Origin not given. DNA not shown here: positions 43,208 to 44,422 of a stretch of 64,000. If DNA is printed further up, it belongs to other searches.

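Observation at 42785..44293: RHH DNA-binding protein plus a divergent FtsZ/tubulin-family GTPase: a TubR/TubZ-like two-gene module in the chromosome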

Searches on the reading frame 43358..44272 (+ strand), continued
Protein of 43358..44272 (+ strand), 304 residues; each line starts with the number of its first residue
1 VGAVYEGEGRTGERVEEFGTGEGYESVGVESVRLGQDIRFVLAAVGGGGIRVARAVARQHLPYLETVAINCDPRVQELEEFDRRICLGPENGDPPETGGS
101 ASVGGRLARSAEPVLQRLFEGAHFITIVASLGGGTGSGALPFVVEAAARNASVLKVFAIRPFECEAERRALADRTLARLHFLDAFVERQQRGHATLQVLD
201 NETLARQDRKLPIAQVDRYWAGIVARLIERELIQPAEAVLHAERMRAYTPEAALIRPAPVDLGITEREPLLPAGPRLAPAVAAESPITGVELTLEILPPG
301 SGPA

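Call 48: list_cluster_members(proteins=[P0145, P0149, P0150, P0163, P0199, P0200, P0169, P0188, P0238, P0246])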
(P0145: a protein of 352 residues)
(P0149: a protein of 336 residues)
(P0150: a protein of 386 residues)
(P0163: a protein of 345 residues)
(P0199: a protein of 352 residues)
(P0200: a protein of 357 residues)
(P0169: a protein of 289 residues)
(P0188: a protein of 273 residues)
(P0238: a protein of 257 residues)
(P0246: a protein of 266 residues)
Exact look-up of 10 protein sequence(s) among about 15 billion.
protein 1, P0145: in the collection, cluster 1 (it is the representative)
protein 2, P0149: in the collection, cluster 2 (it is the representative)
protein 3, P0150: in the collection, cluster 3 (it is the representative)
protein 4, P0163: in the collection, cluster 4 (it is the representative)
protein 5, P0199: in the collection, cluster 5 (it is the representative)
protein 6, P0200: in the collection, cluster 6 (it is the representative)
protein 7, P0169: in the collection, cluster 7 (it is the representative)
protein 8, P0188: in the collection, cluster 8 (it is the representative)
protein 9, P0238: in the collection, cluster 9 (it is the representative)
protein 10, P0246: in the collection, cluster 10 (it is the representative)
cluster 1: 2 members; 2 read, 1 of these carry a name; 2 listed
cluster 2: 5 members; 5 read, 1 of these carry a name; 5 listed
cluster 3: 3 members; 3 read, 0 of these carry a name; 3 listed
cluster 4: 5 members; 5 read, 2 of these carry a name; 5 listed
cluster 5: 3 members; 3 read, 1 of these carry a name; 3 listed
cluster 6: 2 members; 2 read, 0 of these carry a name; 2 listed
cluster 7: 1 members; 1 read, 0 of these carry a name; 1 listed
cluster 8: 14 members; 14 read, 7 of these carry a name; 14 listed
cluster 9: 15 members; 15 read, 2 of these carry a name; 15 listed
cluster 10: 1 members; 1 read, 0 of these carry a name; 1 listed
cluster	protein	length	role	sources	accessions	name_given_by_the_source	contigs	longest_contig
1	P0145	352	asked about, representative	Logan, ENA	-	-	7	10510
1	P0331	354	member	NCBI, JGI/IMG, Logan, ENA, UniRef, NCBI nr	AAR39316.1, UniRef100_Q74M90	NEQ473 [Nanoarchaeum equitans Kin4-M] | Cell division protein FtsZ n=1 Tax=Nanoarchaeum equitans (strain Kin4-M) TaxID=228908 ...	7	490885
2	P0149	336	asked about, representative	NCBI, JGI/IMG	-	-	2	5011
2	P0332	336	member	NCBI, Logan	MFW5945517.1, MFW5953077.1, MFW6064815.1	MAG: cell division protein FtsZ [Candidatus Natronoplasma sp.]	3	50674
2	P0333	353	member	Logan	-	-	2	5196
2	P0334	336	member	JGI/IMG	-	-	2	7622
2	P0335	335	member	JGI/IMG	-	-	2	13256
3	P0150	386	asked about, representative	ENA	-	-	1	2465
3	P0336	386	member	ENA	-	-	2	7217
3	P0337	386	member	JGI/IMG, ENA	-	-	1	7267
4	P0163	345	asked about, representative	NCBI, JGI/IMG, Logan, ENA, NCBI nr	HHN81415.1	MAG TPA: cell division protein FtsZ [Methanomicrobia archaeon] | cell division protein FtsZ [Methanomicrobia archaeon]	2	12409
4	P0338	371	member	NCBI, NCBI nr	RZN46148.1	cell division protein FtsZ [archaeon] | MAG: cell division protein FtsZ [archaeon]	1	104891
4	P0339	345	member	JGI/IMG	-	-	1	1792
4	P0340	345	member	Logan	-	-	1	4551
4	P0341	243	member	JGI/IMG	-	-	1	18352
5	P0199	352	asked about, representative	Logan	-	-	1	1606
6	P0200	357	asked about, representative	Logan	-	-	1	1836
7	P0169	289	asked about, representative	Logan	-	-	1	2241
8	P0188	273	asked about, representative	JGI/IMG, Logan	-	cell division protein FtsZ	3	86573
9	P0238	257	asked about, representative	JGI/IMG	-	-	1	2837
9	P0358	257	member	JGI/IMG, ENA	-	cell division protein FtsZ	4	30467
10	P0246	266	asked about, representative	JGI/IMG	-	-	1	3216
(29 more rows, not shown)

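Call 49: find_encoding_contigs(protein=P0188, flank=5000, max_places=2)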
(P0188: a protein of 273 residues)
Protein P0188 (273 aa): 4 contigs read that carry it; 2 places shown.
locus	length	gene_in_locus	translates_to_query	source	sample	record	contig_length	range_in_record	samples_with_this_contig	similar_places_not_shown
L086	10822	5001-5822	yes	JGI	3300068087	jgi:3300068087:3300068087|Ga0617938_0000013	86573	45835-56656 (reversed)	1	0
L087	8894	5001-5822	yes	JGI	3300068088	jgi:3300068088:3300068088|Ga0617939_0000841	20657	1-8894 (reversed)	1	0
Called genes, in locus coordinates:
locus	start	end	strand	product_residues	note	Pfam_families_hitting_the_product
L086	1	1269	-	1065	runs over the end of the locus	PF03176:MMPL, PF00873:ACR_tran (weak), PF03176:MMPL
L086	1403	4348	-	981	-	PF00133:tRNA-synt_1, PF09334:tRNA-synt_1g (weak), PF08264:Anticodon_1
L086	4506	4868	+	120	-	PF01402:RHH_1 (faint)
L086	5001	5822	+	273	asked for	PF00091:Tubulin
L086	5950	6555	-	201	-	PF01558:POR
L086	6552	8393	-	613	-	PF01855:POR_N, PF02775:TPP_enzyme_C, PF13237:Fer4_10 (faint), PF00037:Fer4 (weak)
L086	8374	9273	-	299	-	PF02775:TPP_enzyme_C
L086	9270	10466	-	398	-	PF01855:POR_N, PF17147:PFOR_II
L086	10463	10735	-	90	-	PF12797:Fer4_2 (faint), PF00037:Fer4 (weak), PF13237:Fer4_10, PF14697:Fer4_21, PF12838:Fer4_7 (weak), PF13187:Fer4_9 (weak), PF00037:Fer4, PF12837:Fer4_6 (weak), +3 more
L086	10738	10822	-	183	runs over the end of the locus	PF01558:POR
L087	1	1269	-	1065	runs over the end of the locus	PF03176:MMPL, PF00873:ACR_tran (weak), PF03176:MMPL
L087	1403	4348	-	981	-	PF00133:tRNA-synt_1, PF09334:tRNA-synt_1g (weak), PF08264:Anticodon_1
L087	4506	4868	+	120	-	PF01402:RHH_1 (faint)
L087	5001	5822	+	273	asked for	PF00091:Tubulin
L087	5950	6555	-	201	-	PF01558:POR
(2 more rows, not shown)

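Call 50: find_homologous_proteins(query=P0199)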
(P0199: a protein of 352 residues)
Query P0199 (352 aa): 6361 proteins with E <= 0.001 among 8000 candidates; the best 120 are listed.
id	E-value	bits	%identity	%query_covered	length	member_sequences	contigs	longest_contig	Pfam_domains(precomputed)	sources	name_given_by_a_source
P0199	2.8e-226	768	100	100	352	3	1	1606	PF00091.32,PF12327.14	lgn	-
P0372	3.5e-203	692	89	99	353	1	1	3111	PF00091.32,PF12327.14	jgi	jgi:cell division protein FtsZ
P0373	1.2e-80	290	46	89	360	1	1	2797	PF00091.32,PF12327.14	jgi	jgi:cell division protein FtsZ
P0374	1.2e-77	280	43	89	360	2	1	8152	PF00091.32,PF12327.14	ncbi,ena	-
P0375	6.4e-77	277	44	90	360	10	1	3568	PF00091.32,PF12327.14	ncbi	-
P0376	3.5e-76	275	42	84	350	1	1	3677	PF00091.32,PF12327.14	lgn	-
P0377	3.3e-75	272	44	93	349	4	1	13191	PF00091.32,PF12327.14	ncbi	ncbi:MAG: cell division protein FtsZ [Thermoplasmata archaeon]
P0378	1.0e-74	270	45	86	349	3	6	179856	PF00091.32,PF12327.14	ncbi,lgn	ncbi:MAG: cell division protein FtsZ [Thermoplasmata archaeon]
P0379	1.0e-74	270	44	89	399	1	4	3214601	PF00091.32,PF12327.14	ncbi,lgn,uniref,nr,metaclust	ncbi:cell division protein FtsZ [Methanolobus sp. WCC1]|uniref:Cell division protein FtsZ n=1 Tax=Me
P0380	1.2e-74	270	45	88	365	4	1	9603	PF00091.32,PF12327.14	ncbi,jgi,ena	-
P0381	1.3e-74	270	42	88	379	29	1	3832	PF00091.32,PF12327.14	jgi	jgi:cell division protein FtsZ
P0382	1.6e-74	269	42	84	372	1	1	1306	PF00091.32,PF12327.14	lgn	-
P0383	3.0e-74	268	43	91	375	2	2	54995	PF00091.32,PF12327.14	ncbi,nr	ncbi:MAG: cell division protein FtsZ [Archaeoglobaceae archaeon]|nr:cell division protein FtsZ [Arch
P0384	3.7e-74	268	42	84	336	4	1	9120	PF00091.32,PF12327.14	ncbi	ncbi:MAG: cell division protein FtsZ [Candidatus Thermoplasmatota archaeon]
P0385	4.7e-74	268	45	86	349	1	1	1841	PF00091.32,PF12327.14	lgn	-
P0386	5.7e-74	268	43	82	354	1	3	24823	PF00091.32,PF12327.14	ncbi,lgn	-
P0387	7.6e-74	267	43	88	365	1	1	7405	PF00091.32,PF12327.14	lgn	-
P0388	7.7e-74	267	43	82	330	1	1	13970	PF00091.32,PF12327.14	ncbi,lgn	ncbi:MAG: cell division protein FtsZ [Thermoplasmatota archaeon]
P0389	8.3e-74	267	43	88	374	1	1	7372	PF00091.32,PF12327.14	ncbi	ncbi:MAG: cell division protein FtsZ [Archaeoglobaceae archaeon]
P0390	1.0e-73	267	42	83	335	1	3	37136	PF00091.32,PF12327.14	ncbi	ncbi:MAG: cell division protein FtsZ [Thermoplasmata archaeon]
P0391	1.1e-73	267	41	89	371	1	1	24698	PF00091.32,PF12327.14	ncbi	ncbi:MAG: cell division protein FtsZ [Candidatus Bathyarchaeales archaeon]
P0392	1.2e-73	266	43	89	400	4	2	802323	PF00091.32,PF12327.14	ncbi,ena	-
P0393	1.4e-73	266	43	82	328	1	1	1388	PF00091.32,PF12327.14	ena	-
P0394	1.6e-73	266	45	86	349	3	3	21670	PF00091.32,PF12327.14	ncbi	ncbi:MAG: cell division protein FtsZ [Thermoplasmata archaeon]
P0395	2.8e-73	265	43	88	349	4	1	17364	PF00091.32,PF12327.14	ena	-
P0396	3.0e-73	265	43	89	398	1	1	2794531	PF00091.32,PF12327.14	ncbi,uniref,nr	ncbi:cell division protein FtsZ [Methanolobus sediminis]|uniref:Cell division protein FtsZ n=1 Tax=M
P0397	3.2e-73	265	41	89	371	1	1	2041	PF00091.32,PF12327.14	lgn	-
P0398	4.3e-73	265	43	90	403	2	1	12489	PF00091.32,PF12327.14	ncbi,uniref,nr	ncbi:cell division protein FtsZ [Methanolobus psychrotolerans]|uniref:cell division protein FtsZ n=1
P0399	4.6e-73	265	42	89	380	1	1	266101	PF00091.32,PF12327.14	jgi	jgi:cell division protein FtsZ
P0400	4.9e-73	264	42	84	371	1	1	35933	PF00091.32,PF12327.14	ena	-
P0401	4.9e-73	264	42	84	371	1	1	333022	PF00091.32,PF12327.14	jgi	-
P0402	5.5e-73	264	41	89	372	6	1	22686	PF00091.32,PF12327.14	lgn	-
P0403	5.9e-73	264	45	87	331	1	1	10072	PF00091.32,PF12327.14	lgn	-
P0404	6.3e-73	264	40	86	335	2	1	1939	PF00091.32,PF12327.14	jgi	-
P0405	8.6e-73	264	43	88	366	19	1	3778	PF00091.32,PF12327.14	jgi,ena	-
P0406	1.2e-72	263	41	83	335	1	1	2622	PF00091.32,PF12327.14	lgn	-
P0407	1.5e-72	263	41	84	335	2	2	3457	PF00091.32,PF12327.14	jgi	-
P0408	1.7e-72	263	41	91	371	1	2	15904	PF00091.32,PF12327.14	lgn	-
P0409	1.9e-72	263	44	88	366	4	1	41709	PF00091.32,PF12327.14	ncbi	-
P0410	2.2e-72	262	41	82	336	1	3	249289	PF00091.32,PF12327.14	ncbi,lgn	-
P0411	2.3e-72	262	43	90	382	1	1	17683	PF00091.32,PF12327.14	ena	-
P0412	2.5e-72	262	42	90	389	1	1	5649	PF00091.32,PF12327.14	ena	-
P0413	2.5e-72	262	43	88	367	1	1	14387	PF00091.32,PF12327.14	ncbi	-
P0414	2.7e-72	262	43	90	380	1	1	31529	PF00091.32,PF12327.14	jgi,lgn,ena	-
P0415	4.7e-72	261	42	89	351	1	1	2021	PF00091.32,PF12327.14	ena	-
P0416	4.8e-72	261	40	87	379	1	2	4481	PF00091.32,PF12327.14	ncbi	-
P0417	5.0e-72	261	42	92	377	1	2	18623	PF00091.32,PF12327.14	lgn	-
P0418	5.5e-72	261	41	82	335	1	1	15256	PF00091.32,PF12327.14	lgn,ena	-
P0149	5.5e-72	261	41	82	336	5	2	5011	PF00091.32,PF12327.14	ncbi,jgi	-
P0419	6.2e-72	261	41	89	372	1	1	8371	PF00091.32,PF12327.14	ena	-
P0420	8.5e-72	260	42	91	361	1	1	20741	PF00091.32,PF12327.14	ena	-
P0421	1.2e-71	260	42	93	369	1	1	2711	PF00091.32,PF12327.14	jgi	jgi:cell division protein FtsZ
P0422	1.4e-71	260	42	89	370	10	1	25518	PF00091.32,PF12327.14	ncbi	ncbi:MAG: cell division protein FtsZ [Thermoplasmata archaeon]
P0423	1.9e-71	259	42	91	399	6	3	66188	PF00091.32,PF12327.14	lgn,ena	-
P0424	1.9e-71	259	42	90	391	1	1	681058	PF00091.32,PF12327.14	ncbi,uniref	ncbi:cell division protein FtsZ [Haloarchaeobius sp. TZWSO28]|uniref:cell division protein FtsZ n=1 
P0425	1.9e-71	259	41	89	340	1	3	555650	PF00091.32,PF12327.14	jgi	jgi:cell division protein FtsZ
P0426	4.0e-71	258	42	90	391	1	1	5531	PF00091.32,PF12327.14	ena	-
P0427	5.6e-71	258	42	88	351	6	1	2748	PF00091.32,PF12327.14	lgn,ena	-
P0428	7.8e-71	257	40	94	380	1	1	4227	PF00091.32,PF12327.14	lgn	-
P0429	8.4e-71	257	41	93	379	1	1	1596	PF00696.34,PF00091.32,PF12327.14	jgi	jgi:cell division protein FtsZ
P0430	1.7e-70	256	39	84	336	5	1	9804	PF00091.32,PF12327.14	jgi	-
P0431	1.8e-70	256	41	92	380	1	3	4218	PF00091.32,PF12327.14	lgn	-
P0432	2.1e-70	256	42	88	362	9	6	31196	PF00091.32,PF12327.14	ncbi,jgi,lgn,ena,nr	ncbi:MAG TPA: cell division protein FtsZ [Archaeoglobus profundus]|nr:cell division protein FtsZ [Ar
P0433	2.3e-70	256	41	93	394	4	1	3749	PF00091.32,PF12327.14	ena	-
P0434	2.5e-70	256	40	83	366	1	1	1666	PF00091.32,PF12327.14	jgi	-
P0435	2.8e-70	255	40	86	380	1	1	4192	PF00696.34,PF00091.32,PF12327.14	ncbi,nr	ncbi:MAG: cell division protein FtsZ [Euryarchaeota archaeon]|nr:cell division protein FtsZ [Euryarc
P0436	3.2e-70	255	41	83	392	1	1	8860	PF00091.32,PF12327.14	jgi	jgi:cell division protein FtsZ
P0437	3.4e-70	255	41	90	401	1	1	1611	PF00091.32,PF12327.14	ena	-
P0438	3.6e-70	255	42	86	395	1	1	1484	PF00091.32,PF12327.14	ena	-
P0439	3.7e-70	255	42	90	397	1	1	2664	PF00091.32,PF12327.14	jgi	jgi:cell division protein FtsZ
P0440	4.2e-70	255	41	93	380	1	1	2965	PF00696.34,PF00091.32,PF12327.14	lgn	-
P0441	7.0e-70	254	43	91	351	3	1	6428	PF00091.32,PF12327.14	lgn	-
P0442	7.0e-70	254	39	83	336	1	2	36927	PF00091.32,PF12327.14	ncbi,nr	ncbi:MAG: cell division protein FtsZ [Candidatus Thermoplasmatota archaeon]|nr:cell division protein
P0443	8.5e-70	254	42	88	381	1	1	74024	PF00091.32,PF12327.14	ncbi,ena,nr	ncbi:cell division protein FtsZ [Halobacteriales archaeon QS_4_69_34]|nr:MAG: cell division protein 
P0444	1.0e-69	254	43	88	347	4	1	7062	PF00091.32,PF12327.14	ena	-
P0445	1.1e-69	253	41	90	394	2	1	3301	PF00091.32,PF12327.14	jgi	-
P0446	1.2e-69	253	42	86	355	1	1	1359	PF00091.32,PF12327.14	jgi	jgi:cell division protein FtsZ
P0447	1.2e-69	253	42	86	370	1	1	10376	PF00091.32,PF12327.14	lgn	-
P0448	1.2e-69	253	40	91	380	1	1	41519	PF00091.32,PF12327.14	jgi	jgi:cell division protein FtsZ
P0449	1.5e-69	253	42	86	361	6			PF00091.32,PF12327.14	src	-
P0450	1.5e-69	253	40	84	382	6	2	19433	PF00091.32,PF12327.14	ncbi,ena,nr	ncbi:cell division protein FtsZ [Candidatus Bathyarchaeota archaeon]|nr:cell division protein FtsZ [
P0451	1.6e-69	253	41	90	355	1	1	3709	PF00091.32,PF12327.14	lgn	-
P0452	1.8e-69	253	41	87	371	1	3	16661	PF00091.32,PF12327.14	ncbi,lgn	-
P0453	2.0e-69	253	42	88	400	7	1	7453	PF00091.32,PF12327.14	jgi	jgi:cell division protein FtsZ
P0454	2.0e-69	253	42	86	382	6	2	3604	PF00091.32,PF12327.14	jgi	jgi:cell division protein FtsZ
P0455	2.1e-69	253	42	86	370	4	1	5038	PF00091.32,PF12327.14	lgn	-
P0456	2.2e-69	252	39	87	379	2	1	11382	PF00091.32,PF12327.14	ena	-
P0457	2.2e-69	252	43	91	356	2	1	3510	PF00091.32,PF12327.14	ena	-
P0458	2.3e-69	252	39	100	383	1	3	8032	PF00091.32,PF12327.14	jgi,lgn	jgi:cell division protein FtsZ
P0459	2.3e-69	252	41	86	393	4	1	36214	PF00091.32,PF12327.14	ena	-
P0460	3.1e-69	252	42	86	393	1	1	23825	PF00091.32,PF12327.14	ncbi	ncbi:MAG: cell division protein FtsZ [Haloferacaceae archaeon]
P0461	3.2e-69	252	43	88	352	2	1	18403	PF00091.32,PF12327.14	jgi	jgi:cell division protein FtsZ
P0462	3.6e-69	252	42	86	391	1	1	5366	PF00091.32,PF12327.14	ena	-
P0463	3.6e-69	252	41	88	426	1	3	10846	PF00091.32,PF12327.14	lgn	-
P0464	3.9e-69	252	40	96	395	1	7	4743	PF00091.32,PF12327.14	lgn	-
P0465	4.1e-69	252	40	84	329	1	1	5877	PF00091.32,PF12327.14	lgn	-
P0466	4.2e-69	252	41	92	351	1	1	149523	PF00091.32,PF12327.14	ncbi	-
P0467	4.2e-69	252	42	86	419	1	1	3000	PF00091.32,PF12327.14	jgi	-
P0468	4.7e-69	251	41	84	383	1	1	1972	PF00091.32,PF12327.14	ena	-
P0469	5.0e-69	251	40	96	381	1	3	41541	PF00091.32,PF12327.14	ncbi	-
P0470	5.0e-69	251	40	88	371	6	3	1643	PF00091.32,PF12327.14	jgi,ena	-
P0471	6.1e-69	251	40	89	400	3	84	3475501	PF00091.32,PF12327.14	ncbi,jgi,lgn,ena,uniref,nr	ncbi:MAG: cell division protein FtsZ [Haloquadratum walsbyi J07HQW1]|jgi:cell division protein FtsZ|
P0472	6.2e-69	251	42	92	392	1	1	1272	PF00091.32,PF12327.14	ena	-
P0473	6.5e-69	251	41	90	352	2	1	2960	PF00091.32,PF12327.14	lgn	-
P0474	6.8e-69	251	40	83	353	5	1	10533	PF00091.32,PF12327.14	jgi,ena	-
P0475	8.9e-69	250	40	90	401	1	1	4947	PF00091.32,PF12327.14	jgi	jgi:cell division protein FtsZ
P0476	8.9e-69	250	40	87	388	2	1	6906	PF00091.32,PF12327.14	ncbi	-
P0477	9.1e-69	250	41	84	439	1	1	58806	PF00091.32,PF12327.14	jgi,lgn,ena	-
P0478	9.3e-69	250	42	88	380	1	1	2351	PF00091.32,PF12327.14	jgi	jgi:cell division protein FtsZ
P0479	9.8e-69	250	41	90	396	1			PF00091.32,PF12327.14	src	-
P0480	9.9e-69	250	40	90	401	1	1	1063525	PF00091.32,PF12327.14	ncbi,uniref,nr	ncbi:cell division protein FtsZ [Haloarchaeobius amylolyticus]|uniref:cell division protein FtsZ n=1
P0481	1.2e-68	250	41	90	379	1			PF00091.32,PF12327.14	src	-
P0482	1.2e-68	250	41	88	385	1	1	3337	PF00091.32,PF12327.14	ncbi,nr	ncbi:Cell division protein FtsZ 1 [uncultured archaeon]|nr:Cell division protein FtsZ 1 [uncultured 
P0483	1.5e-68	250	40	90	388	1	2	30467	PF00091.32,PF12327.14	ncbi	ncbi:MAG: cell division protein FtsZ [Halodesulfurarchaeum sp.]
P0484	1.8e-68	249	41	89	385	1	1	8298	PF00091.32,PF12327.14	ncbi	-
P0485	2.0e-68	249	41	86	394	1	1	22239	PF00091.32,PF12327.14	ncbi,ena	-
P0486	2.1e-68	249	39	87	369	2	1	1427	PF00091.32,PF12327.14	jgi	-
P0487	2.4e-68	249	40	89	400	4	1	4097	PF00091.32,PF12327.14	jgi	jgi:cell division protein FtsZ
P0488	2.4e-68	249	40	94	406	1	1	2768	PF00091.32,PF12327.14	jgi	jgi:cell division protein FtsZ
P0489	2.4e-68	249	42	82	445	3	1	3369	PF00091.32,PF12327.14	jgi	jgi:cell division protein FtsZ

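Call 51: find_encoding_contigs(protein=P0378, flank=4000, max_places=6)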
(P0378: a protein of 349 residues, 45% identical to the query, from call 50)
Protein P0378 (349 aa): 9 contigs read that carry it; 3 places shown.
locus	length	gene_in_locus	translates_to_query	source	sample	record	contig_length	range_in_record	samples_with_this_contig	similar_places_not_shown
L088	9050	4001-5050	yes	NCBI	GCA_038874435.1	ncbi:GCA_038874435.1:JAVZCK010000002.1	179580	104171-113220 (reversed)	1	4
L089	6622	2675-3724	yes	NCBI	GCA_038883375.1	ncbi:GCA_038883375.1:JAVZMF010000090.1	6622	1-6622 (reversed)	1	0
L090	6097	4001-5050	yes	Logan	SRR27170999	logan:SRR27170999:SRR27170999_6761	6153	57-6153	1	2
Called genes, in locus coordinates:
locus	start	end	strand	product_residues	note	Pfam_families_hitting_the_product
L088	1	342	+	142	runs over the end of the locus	-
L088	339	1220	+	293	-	PF01874:CitG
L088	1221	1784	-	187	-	-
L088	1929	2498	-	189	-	PF02830:V4R (faint)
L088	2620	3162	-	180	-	-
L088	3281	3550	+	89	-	PF05370:DUF749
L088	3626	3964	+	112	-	PF01402:RHH_1 (weak)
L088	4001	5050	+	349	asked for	PF00091:Tubulin, PF12327:FtsZ_C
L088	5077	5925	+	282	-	-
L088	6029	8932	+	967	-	PF05048:NosD, PF12708:Pect-lyase_RHGA_epim (faint), PF13229:Beta_helix, PF05048:NosD, PF13229:Beta_helix, PF05048:NosD, PF13229:Beta_helix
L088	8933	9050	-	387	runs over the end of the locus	PF13439:Glyco_transf_4, PF13579:Glyco_trans_4_4, PF20706:GT4-conflict, PF00534:Glycos_transf_1, PF13524:Glyco_trans_1_2, PF13692:Glyco_trans_1_4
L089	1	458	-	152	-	?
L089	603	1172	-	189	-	PF02830:V4R (faint)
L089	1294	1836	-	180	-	-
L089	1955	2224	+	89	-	PF05370:DUF749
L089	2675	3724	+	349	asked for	PF00091:Tubulin, PF12327:FtsZ_C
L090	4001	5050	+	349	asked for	PF00091:Tubulin, PF12327:FtsZ_C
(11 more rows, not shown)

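Call 52: find_encoding_contigs(protein=P0422, flank=4000, max_places=6)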
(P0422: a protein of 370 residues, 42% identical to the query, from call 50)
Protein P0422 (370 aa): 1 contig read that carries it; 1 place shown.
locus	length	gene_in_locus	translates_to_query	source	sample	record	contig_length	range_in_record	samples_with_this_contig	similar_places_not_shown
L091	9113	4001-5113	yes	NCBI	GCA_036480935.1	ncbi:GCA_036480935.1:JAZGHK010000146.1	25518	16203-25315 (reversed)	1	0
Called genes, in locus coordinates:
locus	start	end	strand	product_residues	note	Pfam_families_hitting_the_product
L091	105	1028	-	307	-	PF13610:DDE_Tnp_IS240, PF13683:rve_3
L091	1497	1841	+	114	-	-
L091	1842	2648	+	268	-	PF02086:MethyltransfD12 (faint), PF01555:N6_N4_Mtase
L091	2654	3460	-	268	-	PF11463:R-HINP1I (weak)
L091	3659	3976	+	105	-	PF17363:DUF5388 (faint), PF17723:RHH_8 (faint), PF01402:RHH_1 (faint)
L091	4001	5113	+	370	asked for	PF00091:Tubulin, PF12327:FtsZ_C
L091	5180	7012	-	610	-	PF08915:tRNA-Thr_ED, PF00587:tRNA-synt_2b, PF03129:HGTP_anticodon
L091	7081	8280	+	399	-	PF00809:Pterin_bind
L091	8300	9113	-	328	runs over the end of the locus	PF18093:Trm5_N, PF25133:TYW2_N_2, PF02475:TRM5-TYW2_MTfase, PF05175:MTS (weak), PF13847:Methyltransf_31 (weak)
